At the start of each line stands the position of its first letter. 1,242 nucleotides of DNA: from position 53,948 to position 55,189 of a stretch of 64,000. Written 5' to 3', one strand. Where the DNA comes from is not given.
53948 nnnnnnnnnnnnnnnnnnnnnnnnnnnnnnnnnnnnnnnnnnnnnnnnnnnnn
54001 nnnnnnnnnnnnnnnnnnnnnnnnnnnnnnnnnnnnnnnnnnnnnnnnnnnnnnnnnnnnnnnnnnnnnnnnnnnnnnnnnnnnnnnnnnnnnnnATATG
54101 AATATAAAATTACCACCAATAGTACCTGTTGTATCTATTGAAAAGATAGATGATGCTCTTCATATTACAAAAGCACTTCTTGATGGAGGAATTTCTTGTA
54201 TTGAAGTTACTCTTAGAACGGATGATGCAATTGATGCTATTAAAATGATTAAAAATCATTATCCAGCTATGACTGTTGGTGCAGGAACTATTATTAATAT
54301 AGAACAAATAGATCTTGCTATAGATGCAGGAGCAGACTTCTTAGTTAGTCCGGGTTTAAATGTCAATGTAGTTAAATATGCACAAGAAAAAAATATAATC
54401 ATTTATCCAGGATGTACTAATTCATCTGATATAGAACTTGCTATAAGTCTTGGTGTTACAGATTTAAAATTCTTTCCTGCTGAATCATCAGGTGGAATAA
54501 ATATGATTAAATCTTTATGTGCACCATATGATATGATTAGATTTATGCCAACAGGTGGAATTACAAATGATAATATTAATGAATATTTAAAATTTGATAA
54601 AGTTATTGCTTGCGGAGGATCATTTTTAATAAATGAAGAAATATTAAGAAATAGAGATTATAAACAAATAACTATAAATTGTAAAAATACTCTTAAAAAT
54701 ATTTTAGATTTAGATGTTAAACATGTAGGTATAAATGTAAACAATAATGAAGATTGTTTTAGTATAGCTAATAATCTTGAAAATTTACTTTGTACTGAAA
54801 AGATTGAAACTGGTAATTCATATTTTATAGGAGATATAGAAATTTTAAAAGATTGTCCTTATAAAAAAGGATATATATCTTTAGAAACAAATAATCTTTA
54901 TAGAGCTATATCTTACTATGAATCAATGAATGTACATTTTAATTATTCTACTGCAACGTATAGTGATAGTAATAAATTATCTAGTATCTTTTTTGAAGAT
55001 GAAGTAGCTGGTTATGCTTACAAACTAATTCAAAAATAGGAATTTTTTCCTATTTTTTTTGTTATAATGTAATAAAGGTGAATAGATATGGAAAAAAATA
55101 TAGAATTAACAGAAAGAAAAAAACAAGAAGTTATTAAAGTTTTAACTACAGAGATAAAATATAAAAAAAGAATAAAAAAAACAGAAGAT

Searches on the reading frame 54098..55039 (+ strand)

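Call 62: search_protein_families(library=pfam, proteins=[window:54098-55039:+], max_evalue=0.01)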
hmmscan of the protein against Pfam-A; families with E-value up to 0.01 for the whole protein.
window:54098-55039:+ (313 aa): 2 families
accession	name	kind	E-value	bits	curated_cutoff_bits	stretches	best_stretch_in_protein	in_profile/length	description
PF01081.25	Aldolase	-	2.2e-66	223.5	27.8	1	3-192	5-194/196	KDPG and KHG aldolase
PF07071.17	KDGP_aldolase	-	0.0014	19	26.7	1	110-165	139-196/218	KDGP aldolase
